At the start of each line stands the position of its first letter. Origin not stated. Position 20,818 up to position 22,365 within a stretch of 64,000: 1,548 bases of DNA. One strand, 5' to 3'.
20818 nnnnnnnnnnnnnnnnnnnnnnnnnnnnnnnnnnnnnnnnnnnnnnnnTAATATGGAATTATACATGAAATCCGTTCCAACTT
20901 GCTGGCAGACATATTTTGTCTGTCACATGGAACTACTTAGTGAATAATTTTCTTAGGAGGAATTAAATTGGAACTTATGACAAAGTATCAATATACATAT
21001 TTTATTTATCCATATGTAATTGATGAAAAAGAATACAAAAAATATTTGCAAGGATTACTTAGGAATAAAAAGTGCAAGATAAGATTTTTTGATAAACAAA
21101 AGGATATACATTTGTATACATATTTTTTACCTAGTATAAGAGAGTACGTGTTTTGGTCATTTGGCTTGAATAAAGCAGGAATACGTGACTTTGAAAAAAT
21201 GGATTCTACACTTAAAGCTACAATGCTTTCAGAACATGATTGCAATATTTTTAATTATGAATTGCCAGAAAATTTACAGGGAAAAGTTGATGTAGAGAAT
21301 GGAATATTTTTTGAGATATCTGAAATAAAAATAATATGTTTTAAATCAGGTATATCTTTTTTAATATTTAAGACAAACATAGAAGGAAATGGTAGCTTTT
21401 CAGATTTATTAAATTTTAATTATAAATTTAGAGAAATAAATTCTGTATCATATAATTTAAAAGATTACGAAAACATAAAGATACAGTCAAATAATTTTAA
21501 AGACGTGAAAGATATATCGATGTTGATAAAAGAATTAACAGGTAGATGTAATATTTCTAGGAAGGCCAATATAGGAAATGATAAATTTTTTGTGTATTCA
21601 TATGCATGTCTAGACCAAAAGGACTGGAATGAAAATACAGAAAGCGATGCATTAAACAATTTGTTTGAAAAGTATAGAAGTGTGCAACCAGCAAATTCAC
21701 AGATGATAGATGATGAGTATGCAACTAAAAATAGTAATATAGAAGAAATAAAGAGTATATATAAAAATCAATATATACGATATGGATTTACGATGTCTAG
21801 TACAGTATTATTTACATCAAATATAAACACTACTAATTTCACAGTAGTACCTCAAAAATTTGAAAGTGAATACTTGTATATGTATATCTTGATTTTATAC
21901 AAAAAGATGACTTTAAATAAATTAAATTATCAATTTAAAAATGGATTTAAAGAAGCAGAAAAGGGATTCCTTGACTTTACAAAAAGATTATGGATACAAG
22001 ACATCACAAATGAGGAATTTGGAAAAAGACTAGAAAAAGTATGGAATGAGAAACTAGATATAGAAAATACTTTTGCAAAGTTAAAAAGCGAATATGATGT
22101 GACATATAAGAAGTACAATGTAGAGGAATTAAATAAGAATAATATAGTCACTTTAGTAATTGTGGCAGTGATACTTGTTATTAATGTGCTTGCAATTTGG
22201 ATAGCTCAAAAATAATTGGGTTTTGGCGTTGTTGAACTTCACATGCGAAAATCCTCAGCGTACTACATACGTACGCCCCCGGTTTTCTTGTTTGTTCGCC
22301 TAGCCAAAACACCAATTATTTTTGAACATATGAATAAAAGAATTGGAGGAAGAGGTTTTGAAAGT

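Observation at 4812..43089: Same triple 11-bp-phased direct repeat upstream of all three giant surface-protein loci: candidate shared regulon or promoter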

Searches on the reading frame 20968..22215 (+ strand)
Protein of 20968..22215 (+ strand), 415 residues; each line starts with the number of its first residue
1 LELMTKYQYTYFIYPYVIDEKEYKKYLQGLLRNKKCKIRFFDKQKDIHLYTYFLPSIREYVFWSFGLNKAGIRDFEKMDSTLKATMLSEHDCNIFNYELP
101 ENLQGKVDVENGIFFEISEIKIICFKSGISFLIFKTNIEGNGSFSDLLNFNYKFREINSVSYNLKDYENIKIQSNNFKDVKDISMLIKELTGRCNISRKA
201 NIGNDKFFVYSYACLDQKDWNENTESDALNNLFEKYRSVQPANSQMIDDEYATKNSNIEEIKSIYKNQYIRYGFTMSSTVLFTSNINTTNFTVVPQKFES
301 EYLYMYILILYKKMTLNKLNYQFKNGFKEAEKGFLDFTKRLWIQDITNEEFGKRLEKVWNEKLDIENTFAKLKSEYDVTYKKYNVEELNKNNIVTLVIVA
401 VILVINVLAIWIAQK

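Call 25: search_protein_families(library=ncbifam, proteins=[window:20968-22215:+], max_evalue=0.001)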
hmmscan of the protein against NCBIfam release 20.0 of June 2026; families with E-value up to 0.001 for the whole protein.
window:20968-22215:+ (415 aa): 1 family
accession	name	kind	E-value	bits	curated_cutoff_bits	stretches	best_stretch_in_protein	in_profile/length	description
NF037951.1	spanin2_2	subfamily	0.00044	20.4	100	1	307-410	7-105/107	bacteriophage spanin2 family protein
